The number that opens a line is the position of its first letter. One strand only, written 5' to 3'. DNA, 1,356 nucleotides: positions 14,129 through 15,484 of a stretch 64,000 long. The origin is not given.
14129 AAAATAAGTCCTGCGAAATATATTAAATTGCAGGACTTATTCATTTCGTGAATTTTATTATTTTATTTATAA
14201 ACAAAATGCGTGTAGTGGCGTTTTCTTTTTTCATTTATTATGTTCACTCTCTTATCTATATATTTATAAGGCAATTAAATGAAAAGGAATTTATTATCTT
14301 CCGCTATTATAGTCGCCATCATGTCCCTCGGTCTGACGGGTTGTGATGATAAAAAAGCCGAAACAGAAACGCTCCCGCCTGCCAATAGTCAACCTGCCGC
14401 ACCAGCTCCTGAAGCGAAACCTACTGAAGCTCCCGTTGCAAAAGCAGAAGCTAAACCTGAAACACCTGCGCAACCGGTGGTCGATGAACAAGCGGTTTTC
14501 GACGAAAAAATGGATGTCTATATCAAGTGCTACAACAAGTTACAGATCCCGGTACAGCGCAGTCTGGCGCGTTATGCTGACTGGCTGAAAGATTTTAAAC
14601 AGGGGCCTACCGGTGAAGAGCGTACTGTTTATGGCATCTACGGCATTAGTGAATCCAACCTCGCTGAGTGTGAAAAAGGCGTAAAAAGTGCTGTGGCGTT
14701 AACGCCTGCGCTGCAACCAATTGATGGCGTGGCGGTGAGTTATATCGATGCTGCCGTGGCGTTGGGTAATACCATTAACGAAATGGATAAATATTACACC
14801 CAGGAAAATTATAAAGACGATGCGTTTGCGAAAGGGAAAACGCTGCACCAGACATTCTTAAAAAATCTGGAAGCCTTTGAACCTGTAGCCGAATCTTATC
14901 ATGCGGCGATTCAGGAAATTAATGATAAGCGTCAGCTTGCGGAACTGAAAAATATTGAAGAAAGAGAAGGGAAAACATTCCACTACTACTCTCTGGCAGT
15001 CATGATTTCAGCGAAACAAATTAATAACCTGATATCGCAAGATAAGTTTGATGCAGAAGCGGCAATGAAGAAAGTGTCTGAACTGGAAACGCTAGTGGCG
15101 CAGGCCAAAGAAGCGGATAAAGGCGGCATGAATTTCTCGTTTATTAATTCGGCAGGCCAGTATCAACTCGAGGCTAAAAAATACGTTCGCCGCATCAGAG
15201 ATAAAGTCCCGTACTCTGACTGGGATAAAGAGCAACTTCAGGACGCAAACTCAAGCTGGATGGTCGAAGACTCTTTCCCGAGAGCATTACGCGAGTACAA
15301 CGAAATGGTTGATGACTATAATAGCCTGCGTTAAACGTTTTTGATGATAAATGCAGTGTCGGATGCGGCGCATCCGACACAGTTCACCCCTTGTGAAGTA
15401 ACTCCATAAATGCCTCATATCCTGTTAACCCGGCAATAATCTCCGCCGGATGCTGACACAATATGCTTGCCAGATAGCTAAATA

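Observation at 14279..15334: yiiG: uncharacterised lipoprotein downstream of fdhD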

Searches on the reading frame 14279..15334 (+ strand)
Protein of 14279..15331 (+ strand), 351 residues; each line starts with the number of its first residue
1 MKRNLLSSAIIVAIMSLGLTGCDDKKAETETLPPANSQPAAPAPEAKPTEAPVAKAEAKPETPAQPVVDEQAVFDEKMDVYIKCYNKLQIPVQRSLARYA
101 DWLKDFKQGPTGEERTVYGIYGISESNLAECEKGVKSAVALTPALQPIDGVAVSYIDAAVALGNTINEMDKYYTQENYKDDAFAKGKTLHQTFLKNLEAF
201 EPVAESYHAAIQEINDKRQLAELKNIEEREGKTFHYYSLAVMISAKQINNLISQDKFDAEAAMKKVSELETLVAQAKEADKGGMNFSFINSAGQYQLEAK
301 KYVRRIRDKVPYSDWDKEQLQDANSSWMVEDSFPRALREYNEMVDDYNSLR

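Call 6: search_protein_families(proteins=[window:14279-15331:+], library=ncbifam, max_evalue=1)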
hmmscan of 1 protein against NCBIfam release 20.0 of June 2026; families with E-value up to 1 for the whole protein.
window:14279-15331:+ (351 aa): 4 families
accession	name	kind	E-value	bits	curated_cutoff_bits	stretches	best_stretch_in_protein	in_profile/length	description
NF053526.1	Myco_lipo_LppK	equivalog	0.0039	17.2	125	1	5-58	8-60/167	lipoprotein LppK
TIGR02722.1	lp_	equivalog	0.039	13.9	110.55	1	10-55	5-50/189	penicillin-binding protein activator LpoB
NF038215.1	acineto_lipo_PV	hypoth_equivalog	0.04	13.7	33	1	8-27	4-23/55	NF038215 family lipoprotein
NF010429.0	PRK13855.1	equivalog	0.2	10.8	374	1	5-66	34-99/377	type IV secretion system protein VirB10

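Call 7: profile_search(protein=window:14279-15331:+)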
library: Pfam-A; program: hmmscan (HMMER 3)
A. the first sequence (351 residues): domains with independent E <= 10: 3; with E <= 0.001: 1
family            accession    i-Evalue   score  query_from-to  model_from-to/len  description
DUF3829           PF12889.12   3.7e-103   345.5      73-349         2-285/285  Protein of unknown function (DUF3829)
Metal_resist      PF13801.11       0.39    11.3     217-278        44-105/125  Heavy-metal resistance
Stm1_N            PF09598.15       0.89    10.8      24-71         13-60/70  Stm1

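Call 19: search_solved_structures(query=window:14279-15331:+, max_evalue=10, show_alignments=2)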
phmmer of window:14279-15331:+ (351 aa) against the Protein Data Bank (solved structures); distinct sequences matched with E-value up to 10: 5.
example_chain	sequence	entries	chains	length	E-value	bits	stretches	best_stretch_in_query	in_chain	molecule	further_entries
2cu0_A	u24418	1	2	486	0.072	15.7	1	178-311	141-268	Inosine-5'-monophosphate dehydrogenase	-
6y07_A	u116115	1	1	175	0.17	14.4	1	250-286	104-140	sohair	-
1xty_A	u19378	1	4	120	0.62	12.6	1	263-299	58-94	Peptidyl-tRNA hydrolase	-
4jhd_C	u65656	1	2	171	1.7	11.1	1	16-75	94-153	Protein cordon-bleu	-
3tu5_B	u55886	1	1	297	8.3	8.9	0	16-75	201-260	Gelsolin,Protein cordon-bleu,Thymosin beta-4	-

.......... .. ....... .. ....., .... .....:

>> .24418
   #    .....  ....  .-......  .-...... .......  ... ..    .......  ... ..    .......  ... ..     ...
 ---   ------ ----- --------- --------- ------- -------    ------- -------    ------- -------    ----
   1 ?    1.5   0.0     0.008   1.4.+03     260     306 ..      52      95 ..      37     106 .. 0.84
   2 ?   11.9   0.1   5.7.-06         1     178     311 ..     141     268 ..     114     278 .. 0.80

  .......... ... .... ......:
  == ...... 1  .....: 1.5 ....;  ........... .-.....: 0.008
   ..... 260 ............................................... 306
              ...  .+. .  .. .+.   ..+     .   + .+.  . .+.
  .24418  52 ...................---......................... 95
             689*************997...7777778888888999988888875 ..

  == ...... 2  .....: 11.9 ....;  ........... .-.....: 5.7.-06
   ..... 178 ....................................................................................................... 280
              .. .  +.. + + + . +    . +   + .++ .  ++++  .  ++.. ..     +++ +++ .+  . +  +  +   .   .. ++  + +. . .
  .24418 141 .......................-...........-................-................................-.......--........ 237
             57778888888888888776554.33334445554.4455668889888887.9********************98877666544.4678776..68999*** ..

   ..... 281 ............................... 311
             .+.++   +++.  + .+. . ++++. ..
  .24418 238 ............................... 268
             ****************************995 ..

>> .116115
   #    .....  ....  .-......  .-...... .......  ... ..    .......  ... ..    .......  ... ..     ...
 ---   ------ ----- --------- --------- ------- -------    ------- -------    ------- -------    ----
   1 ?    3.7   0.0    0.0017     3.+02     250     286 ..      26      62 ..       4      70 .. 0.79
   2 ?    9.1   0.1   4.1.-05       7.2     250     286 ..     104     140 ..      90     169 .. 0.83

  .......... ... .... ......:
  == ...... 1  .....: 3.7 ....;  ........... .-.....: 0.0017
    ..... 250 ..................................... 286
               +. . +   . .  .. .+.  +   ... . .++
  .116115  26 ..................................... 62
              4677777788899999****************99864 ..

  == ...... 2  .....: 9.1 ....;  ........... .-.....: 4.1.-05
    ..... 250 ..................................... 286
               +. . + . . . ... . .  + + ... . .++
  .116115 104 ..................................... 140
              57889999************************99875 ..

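Call 30: search_protein_representatives(protein=window:14279-15331:+)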
Query: 351 residues. Proteins with E-value up to 0.001 (for the whole library): 1028; up to 1e-10: 565; up to 1e-30: 107. The best 150 are listed.
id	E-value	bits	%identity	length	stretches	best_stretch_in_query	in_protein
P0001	9.2e-137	472.1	62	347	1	1-351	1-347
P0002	7.5e-125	433.0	99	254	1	150-351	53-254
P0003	2.2e-90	319.7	76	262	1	78-266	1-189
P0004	2.3e-88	313.0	98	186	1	56-201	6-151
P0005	4.7e-82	292.4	42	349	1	6-350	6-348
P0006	1.6e-76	274.2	44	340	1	1-349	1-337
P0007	7.8e-75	268.6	41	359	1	9-350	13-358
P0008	8.1e-73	262.0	93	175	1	172-307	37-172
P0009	4.3e-70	253.0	94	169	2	230-347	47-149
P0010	2.2e-67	244.2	40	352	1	9-350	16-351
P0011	1.3e-64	235.0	43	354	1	6-350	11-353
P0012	1.4e-61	225.1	39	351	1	8-350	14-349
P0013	2.9e-60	220.7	37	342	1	1-349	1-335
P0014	3.8e-60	220.4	93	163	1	138-249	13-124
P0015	3.6e-57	210.6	38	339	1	1-350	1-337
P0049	1.6e-41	159.1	32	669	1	47-345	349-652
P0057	2.3e-39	152.0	29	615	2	69-268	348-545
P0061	3.3e-38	148.2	32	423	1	71-349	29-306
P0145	4.5e-27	111.7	30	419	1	36-345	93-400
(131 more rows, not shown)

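Call 34: search_solved_structures(query=A2, max_evalue=10)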
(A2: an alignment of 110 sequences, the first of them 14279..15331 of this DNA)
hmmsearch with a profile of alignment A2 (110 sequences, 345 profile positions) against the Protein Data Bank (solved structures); distinct sequences matched with E-value up to 10: 22.
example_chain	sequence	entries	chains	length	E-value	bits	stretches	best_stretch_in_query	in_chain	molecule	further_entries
11kh_IF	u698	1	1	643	0.06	15.9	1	29-79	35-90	IFRD2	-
4jo7_E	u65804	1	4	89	0.25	13.9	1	246-305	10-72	Nucleoporin p58/p45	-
9x1x_A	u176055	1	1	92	0.25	13.8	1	231-295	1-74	P57-M5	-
4jq5_A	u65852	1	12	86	0.26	13.8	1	246-305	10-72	Nucleoporin p58/p45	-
4jo9_B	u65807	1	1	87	0.26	13.8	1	246-305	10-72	Nucleoporin p58/p45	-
3op9_A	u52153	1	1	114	0.28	13.7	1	208-272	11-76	Pli0006 protein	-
9x1w_A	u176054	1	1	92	0.31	13.6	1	231-298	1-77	P57-M4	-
5cyb_A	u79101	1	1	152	0.89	12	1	1-57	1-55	Lipoprotein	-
11jj_IF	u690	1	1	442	1.1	11.7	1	29-79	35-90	IFRD2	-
3fec_A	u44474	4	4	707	1.4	11.4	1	244-300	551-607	Glutamate carboxypeptidase III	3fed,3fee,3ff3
7tbd_A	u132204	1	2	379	1.8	11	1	144-170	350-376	Plasmepsin X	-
6e5f_A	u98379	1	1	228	2.2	10.7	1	7-59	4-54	Lipid binding protein LpqN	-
9nze_A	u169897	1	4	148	2.3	10.7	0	169-306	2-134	De novo designed protein, EPIC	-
6tad_A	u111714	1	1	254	2.3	10.7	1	1-50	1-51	SLT domain-containing protein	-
6e5d_A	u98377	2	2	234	2.3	10.7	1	7-59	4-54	Lipid binding protein LpqN | Probable conserved lipoprotein LpqN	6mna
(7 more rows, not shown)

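Call 35: search_protein_families(proteins=[P0049, P0145, P0061, P0057], library=ncbifam, max_evalue=0.01)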
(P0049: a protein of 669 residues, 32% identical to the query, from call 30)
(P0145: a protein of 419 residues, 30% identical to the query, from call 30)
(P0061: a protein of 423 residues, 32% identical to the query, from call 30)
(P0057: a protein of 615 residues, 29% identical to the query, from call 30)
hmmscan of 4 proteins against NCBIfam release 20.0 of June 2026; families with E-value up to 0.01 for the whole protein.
P0049 (669 aa): 0 families

P0145 (419 aa): 1 family
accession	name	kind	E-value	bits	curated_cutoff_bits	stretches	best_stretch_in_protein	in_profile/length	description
NF052375.1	antisigma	equivalog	0.0052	16.8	100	1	44-164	68-178/217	anti-sigma factor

P0061 (423 aa): 0 families

P0057 (615 aa): 0 families

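Call 36: find_encoding_contigs(protein=P0010, flank=6000, max_places=4)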
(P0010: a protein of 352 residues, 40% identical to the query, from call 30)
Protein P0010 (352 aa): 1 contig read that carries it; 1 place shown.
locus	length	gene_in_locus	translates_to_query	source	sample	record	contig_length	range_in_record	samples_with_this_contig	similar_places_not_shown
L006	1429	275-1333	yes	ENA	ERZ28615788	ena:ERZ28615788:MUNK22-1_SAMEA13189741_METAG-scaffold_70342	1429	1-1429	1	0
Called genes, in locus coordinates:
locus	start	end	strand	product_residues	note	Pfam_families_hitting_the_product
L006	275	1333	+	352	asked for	PF12889:DUF3829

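Call 37: find_encoding_contigs(protein=P0005, flank=6000, max_places=4)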
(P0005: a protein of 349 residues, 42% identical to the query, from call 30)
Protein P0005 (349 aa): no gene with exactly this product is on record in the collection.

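Call 38: find_encoding_contigs(protein=P0049, flank=6000, max_places=3)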
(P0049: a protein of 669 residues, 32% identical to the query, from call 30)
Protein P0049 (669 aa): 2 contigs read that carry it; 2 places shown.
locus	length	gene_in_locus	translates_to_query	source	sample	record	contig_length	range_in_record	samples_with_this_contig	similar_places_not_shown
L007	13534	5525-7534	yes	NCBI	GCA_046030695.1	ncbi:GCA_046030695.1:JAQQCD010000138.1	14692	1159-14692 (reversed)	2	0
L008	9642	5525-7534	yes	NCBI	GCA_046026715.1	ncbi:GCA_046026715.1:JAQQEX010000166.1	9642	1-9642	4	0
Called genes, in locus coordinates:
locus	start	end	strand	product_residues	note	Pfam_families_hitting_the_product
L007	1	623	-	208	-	?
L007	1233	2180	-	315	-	PF00069:Pkinase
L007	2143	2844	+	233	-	PF13610:DDE_Tnp_IS240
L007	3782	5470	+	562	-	PF00012:HSP70, PF06723:MreB_Mbl (weak)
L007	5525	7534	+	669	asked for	PF12889:DUF3829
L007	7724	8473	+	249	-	-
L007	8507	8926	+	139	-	-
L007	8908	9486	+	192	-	-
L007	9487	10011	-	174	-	PF01548:DEDD_Tnp_IS110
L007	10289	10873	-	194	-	-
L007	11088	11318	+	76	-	-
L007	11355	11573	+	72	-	-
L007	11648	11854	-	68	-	-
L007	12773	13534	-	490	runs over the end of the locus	PF13655:RVT_N, PF00078:RVT_1, PF08388:GIIM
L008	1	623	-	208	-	?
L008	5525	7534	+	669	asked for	PF12889:DUF3829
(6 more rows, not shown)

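Call 42: predict_structure(alignment_id=A2)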
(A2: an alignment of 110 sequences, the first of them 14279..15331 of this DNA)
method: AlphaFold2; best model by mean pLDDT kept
length: 351 residues; sequences in the alignment: 110
mean_pLDDT: 89.6   pTM: 0.78
mean pLDDT of the five models: 89.6, 89.5, 89.2, 89.0, 88.1
residues with pLDDT >= 90: 282; 70-90: 11; 50-70: 39; < 50: 19
segments of 3 or more residues with pLDDT < 50: 1-6, 23-32
pLDDT, mean of each block of 10 residues (from residue 1): 45 54 47 50 56 64 85 96 97 98 98 98 98 98 97 98 99 99 98 98 97 96 98 98 98 97 98 98 96 99 98 98 97 98 97 80
secondary structure, 60 per line:
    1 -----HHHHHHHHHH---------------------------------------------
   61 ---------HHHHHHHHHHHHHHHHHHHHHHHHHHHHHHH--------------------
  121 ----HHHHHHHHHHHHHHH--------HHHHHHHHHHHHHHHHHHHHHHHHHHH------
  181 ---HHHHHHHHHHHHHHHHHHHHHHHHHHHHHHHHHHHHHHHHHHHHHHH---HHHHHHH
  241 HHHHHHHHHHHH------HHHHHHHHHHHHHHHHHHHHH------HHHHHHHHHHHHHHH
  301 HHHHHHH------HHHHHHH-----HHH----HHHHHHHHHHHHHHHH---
elements in order: H6-15 H70-100 H125-139 H148-174 H184-230 H234-252 H259-279 H286-307 H314-320 H333-348
